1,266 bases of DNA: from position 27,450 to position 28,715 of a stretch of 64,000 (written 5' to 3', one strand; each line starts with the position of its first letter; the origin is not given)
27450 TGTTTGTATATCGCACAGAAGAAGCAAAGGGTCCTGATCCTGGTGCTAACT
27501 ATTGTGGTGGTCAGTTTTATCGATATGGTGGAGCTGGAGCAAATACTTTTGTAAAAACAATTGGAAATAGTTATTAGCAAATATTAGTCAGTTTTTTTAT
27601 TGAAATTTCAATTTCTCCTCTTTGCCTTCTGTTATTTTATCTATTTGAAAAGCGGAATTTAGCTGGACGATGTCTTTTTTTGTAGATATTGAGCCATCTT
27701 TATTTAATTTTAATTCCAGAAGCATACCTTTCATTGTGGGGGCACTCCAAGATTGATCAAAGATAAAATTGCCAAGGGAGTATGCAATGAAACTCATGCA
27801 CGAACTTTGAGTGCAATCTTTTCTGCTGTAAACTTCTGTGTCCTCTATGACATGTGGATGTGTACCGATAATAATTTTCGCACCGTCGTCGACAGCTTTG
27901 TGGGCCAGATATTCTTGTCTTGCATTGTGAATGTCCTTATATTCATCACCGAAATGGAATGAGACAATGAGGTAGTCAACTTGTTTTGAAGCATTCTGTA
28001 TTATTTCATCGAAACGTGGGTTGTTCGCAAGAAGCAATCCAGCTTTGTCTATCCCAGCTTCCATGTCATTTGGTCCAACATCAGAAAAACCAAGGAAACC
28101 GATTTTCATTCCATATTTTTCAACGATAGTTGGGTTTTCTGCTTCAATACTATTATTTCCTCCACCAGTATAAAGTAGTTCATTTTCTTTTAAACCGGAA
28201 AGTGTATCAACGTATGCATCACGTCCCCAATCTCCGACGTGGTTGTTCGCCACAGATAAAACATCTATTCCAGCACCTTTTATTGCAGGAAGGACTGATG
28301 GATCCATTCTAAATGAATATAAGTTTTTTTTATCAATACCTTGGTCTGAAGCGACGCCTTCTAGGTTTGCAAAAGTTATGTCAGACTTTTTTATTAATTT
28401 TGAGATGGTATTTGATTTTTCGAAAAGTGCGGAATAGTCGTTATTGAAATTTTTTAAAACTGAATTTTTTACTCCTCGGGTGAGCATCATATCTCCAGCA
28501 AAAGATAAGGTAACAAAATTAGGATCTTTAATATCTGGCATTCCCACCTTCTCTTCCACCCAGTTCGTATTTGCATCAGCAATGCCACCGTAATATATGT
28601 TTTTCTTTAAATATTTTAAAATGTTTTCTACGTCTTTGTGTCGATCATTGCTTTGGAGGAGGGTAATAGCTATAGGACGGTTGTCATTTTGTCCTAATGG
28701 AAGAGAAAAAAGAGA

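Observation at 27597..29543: Fusion of a DD-carboxypeptidase (PBP5/6-like) with a CapA-like metallophosphatase domain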

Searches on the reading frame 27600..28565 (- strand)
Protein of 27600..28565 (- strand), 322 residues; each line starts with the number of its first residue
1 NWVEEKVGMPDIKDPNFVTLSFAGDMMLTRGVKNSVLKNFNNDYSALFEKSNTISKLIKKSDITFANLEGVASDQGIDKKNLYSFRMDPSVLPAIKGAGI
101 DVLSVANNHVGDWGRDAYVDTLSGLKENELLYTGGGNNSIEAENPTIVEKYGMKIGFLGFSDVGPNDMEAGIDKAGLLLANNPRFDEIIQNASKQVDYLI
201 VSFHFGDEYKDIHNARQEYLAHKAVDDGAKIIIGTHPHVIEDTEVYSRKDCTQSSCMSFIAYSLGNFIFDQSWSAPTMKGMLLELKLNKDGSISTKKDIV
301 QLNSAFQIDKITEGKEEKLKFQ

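Call 13: search_solved_structures(query=window:27600-28565:-, max_evalue=1, show_alignments=2)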
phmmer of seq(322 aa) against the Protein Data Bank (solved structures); distinct sequences matched with E-value up to 1: 5.
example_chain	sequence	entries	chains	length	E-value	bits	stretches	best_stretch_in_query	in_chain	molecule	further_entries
8gq9_A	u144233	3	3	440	3e-10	43.1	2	52-161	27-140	Poly-gamma-glutamate synthesis protein (Capsule biosynthesis protein)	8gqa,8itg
8gqb_A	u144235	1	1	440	6.1e-10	42.1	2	54-161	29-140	Poly-gamma-glutamate synthesis protein (Capsule biosynthesis protein)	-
8ith_A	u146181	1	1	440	2.9e-09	39.9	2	52-161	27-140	Poly-gamma-glutamate synthesis protein (Capsule biosynthesis protein)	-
1aos_A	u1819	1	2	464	0.011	18.3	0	147-255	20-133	ARGININOSUCCINATE LYASE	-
1k62_A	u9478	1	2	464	0.012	18.2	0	147-255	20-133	Argininosuccinate Lyase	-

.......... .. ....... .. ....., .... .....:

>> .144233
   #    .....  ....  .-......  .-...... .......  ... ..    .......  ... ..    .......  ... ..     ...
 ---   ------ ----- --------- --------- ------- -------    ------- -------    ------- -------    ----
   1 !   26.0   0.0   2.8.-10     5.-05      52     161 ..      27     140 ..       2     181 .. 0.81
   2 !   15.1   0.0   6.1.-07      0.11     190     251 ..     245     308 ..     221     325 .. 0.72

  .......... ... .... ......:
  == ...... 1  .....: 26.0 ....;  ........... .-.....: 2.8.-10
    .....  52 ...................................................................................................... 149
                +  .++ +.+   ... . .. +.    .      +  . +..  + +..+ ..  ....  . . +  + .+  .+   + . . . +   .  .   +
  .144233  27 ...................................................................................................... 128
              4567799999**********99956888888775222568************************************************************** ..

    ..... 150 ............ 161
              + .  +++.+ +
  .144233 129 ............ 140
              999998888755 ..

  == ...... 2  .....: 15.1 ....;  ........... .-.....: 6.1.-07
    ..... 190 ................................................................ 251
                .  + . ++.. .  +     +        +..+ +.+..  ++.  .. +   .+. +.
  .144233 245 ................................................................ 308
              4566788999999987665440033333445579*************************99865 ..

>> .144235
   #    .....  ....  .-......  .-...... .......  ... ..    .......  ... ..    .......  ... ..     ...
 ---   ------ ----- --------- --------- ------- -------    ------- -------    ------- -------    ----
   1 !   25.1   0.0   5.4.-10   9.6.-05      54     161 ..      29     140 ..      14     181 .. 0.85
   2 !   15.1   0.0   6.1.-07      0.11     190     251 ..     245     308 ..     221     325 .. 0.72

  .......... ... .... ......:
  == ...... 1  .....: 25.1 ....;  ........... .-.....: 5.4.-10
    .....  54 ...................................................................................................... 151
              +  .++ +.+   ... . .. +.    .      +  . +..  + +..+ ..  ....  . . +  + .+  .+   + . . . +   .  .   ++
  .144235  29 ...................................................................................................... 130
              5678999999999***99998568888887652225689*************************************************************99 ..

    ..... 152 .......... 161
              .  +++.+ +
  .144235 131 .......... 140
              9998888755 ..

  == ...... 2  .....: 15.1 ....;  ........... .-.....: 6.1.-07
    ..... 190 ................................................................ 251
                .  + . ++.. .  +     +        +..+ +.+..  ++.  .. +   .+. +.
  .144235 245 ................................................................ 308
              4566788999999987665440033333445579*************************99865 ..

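Call 51: search_dna_similar(query=window:27600-28565:-, collection=plasmids, mode=protein, max_rows=25, rows=spread)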
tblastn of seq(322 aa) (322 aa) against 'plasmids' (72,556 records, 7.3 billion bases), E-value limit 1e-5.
Records with a match: 226; places in all: 243; records where one place covers at least 80% of the query: 135.
Best place of each record, by identity: <60% 226.
By first word of the organism name: Bacillus 94; Rhizobium 25; Sinorhizobium 14; Streptomyces 8; Haladaptatus 8; Bradyrhizobium 7; Staphylococcus 5; Deinococcus 4; Acinetobacter 4; Novosphingobium 4; and 41 more.
By predicted mobility (MOB-suite, as given by PLSDB): conjugative 128; non-mobilizable 83; mobilizable 15.
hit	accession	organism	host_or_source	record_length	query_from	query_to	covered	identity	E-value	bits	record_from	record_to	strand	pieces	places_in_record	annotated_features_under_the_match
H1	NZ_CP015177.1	Bacillus thuringiensis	Bombyx mori,cell culture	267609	19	314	92%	34.6%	3e-34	139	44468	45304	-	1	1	none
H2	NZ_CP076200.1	Bacillus anthracis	soil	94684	2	303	94%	31.9%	1e-31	132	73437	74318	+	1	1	capA: capsular polyglutamate synthetase CapA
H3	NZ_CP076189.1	Bacillus anthracis str. BF1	cow,cow carcass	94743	2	303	94%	31.9%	1e-31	132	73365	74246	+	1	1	capA: capsular polyglutamate synthetase CapA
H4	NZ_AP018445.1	Bacillus anthracis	Hippopotamus amphibius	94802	2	303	94%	31.9%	1e-31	132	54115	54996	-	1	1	capA: capsular polyglutamate synthetase CapA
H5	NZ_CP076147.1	Bacillus anthracis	soil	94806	2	303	94%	31.9%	1e-31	132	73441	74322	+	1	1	capA: capsular polyglutamate synthetase CapA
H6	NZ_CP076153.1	Bacillus anthracis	soil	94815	2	303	94%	31.9%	1e-31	132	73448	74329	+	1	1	capA: capsular polyglutamate synthetase CapA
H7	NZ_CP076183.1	Bacillus anthracis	Homo sapiens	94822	2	303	94%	31.9%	1e-31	132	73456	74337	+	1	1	capA: capsular polyglutamate synthetase CapA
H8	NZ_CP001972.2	Bacillus anthracis str. A16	-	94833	2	303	94%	31.9%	1e-31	132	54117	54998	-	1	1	capA: capsular polyglutamate synthetase CapA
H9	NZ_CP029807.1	Bacillus anthracis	Cultured isolate,Animal hide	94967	2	303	94%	31.9%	1e-31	132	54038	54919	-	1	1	capA: capsular polyglutamate synthetase CapA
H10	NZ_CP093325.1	Bacillus sp. N5-665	whole organism,peat soil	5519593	18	318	93%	31.7%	1e-28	123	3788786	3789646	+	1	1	none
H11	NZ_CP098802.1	Rhizobium anhuiense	Trifolium dubium,Cell culture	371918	10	315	95%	27.1%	9e-16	85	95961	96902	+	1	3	CapA family protein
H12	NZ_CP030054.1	Bradyrhizobium guangzhouense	Arachis hypogaea,Microbe,nodule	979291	18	288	84%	28.4%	3e-18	93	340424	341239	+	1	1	CapA family protein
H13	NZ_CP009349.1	Bacillus thuringiensis HD1002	Sewage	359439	1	271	84%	27.2%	4e-15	84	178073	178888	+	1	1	CapA family protein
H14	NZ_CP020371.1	Candidatus Thiodictyon syntrophicum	meromictic lake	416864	18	289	84%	26.1%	7e-19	95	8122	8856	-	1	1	CapA family protein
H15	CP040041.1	Acinetobacter baumannii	Homo sapiens,blood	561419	29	290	81%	25.3%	2e-6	57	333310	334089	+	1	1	none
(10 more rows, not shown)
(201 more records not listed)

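Call 53: get_annotated_region(hit=H2, flank=3500)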
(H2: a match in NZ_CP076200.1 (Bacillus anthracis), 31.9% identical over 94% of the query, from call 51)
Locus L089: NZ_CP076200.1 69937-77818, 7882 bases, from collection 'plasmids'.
description: Bacillus anthracis strain Tangail-4/2 plasmid pXO2, complete sequence
organism: Bacillus anthracis (NCBI taxid 1392)
taxonomy: Bacteria; Bacillota; Bacilli; Bacillales; Bacillaceae; Bacillus; Bacillus anthracis
host: -; source: soil; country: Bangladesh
typing (MOB-suite, as given by PLSDB): conjugative; replicon rep_cluster_163; relaxase MOBP; mating-pair formation MPF_T
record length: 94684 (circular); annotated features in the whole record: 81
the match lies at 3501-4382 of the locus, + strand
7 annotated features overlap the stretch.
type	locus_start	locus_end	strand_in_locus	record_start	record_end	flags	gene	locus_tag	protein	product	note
CDS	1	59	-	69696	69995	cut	-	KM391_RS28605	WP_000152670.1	metalloregulator ArsR/SmtB family transcription factor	GO:0006355 - regulation of DNA-templated transcription [Evidence IEA]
predicted_resistance_gene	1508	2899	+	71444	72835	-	capB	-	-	capsule biosynthesis protein CapB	predicted by amrfinderplus; class ; identity 99.78%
predicted_resistance_gene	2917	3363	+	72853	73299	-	capC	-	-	capsular polyglutamate amide ligase/translocase CapC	predicted by amrfinderplus; class ; identity 100.0%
predicted_resistance_gene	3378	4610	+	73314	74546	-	capA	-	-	capsular polyglutamate synthetase CapA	predicted by amrfinderplus; class ; identity 100.0%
predicted_resistance_gene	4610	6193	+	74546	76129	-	capD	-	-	capsule biosynthesis gamma-glutamyltransferase CapD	predicted by amrfinderplus; class ; identity 100.0%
predicted_resistance_gene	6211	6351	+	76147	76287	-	capE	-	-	capsule biosynthesis protein CapE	predicted by amrfinderplus; class ; identity 100.0%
CDS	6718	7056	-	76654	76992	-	-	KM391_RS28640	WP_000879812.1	YxeA family protein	-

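Call 72: get_annotated_region(hit=H1, flank=5000)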
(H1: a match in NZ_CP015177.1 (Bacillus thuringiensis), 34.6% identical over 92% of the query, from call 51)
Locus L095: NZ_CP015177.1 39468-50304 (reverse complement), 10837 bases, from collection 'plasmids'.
description: Bacillus thuringiensis serovar alesti strain BGSC 4C1 plasmid pBMB267, complete sequence
organism: Bacillus thuringiensis (NCBI taxid 1440)
taxonomy: Bacteria; Bacillota; Bacilli; Bacillales; Bacillaceae; Bacillus; Bacillus thuringiensis
host: -; source: Bombyx mori,cell culture; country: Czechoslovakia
typing (MOB-suite, as given by PLSDB): non-mobilizable; replicon rep_cluster_125; mating-pair formation MPF_T
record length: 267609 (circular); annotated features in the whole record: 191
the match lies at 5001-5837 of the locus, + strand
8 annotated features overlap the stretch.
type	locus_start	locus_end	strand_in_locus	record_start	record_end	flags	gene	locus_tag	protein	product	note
CDS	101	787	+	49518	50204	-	-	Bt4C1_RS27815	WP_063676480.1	CPBP family intramembrane glutamic endopeptidase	GO:0071586 - CAAX-box protein processing [Evidence IEA]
CDS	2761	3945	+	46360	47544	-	pgsB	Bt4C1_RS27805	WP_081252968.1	poly-gamma-glutamate synthase PgsB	GO:0070501 - poly-gamma-glutamate biosynthetic process [Evidence IEA]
CDS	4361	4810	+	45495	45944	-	pgsC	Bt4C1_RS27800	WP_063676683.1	poly-gamma-glutamate biosynthesis protein PgsC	GO:0070501 - poly-gamma-glutamate biosynthetic process [Evidence IEA]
CDS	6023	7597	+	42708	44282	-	-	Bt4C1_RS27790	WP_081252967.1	gamma-glutamyltransferase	-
CDS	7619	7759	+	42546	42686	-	-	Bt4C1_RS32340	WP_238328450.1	CapE family protein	-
CDS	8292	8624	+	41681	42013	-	-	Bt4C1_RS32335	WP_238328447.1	hypothetical protein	-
CDS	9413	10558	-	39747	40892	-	-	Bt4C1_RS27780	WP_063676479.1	DUF418 domain-containing protein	-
CDS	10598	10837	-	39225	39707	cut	-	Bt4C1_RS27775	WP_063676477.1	thioredoxin family protein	-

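Call 73: get_annotated_region(hit=H14, flank=5000)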
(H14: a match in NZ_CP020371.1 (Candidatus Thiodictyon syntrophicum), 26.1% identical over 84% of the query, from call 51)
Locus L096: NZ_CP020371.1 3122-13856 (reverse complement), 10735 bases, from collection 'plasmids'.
description: Candidatus Thiodictyon syntrophicum strain Cad16T plasmid pTs417, complete sequence
organism: Candidatus Thiodictyon syntrophicum (NCBI taxid 1166950)
taxonomy: Bacteria; Pseudomonadota; Gammaproteobacteria; Chromatiales; Chromatiaceae; Thiodictyon; Candidatus Thiodictyon syntrophicum
host: -; source: meromictic lake; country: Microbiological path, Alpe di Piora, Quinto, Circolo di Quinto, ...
typing (MOB-suite, as given by PLSDB): non-mobilizable
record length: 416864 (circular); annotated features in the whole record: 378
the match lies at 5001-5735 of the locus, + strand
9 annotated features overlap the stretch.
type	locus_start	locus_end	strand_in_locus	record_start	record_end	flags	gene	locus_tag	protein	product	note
CDS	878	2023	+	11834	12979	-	-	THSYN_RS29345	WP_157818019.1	hypothetical protein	-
CDS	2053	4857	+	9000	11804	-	-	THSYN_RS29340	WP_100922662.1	DUF3160 domain-containing protein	-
CDS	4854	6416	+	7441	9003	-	-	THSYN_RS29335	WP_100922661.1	CapA family protein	GO:0045227 - capsule polysaccharide biosynthetic process [Evidence IEA]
CDS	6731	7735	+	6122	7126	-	-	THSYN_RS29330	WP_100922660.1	DUF6081 family protein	-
CDS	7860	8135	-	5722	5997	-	-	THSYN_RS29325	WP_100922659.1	carotenoid oxygenase family protein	-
CDS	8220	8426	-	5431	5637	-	-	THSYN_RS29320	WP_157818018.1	hypothetical protein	-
CDS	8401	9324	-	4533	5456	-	-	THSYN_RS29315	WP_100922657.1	carotenoid oxygenase family protein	-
CDS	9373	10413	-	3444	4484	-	-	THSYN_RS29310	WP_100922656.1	DNA-binding protein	-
CDS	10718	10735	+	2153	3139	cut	-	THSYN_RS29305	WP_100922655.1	site-specific integrase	GO:0015074 - DNA integration [Evidence IEA]; GO:0006310 - DNA recombination [Evidence IEA]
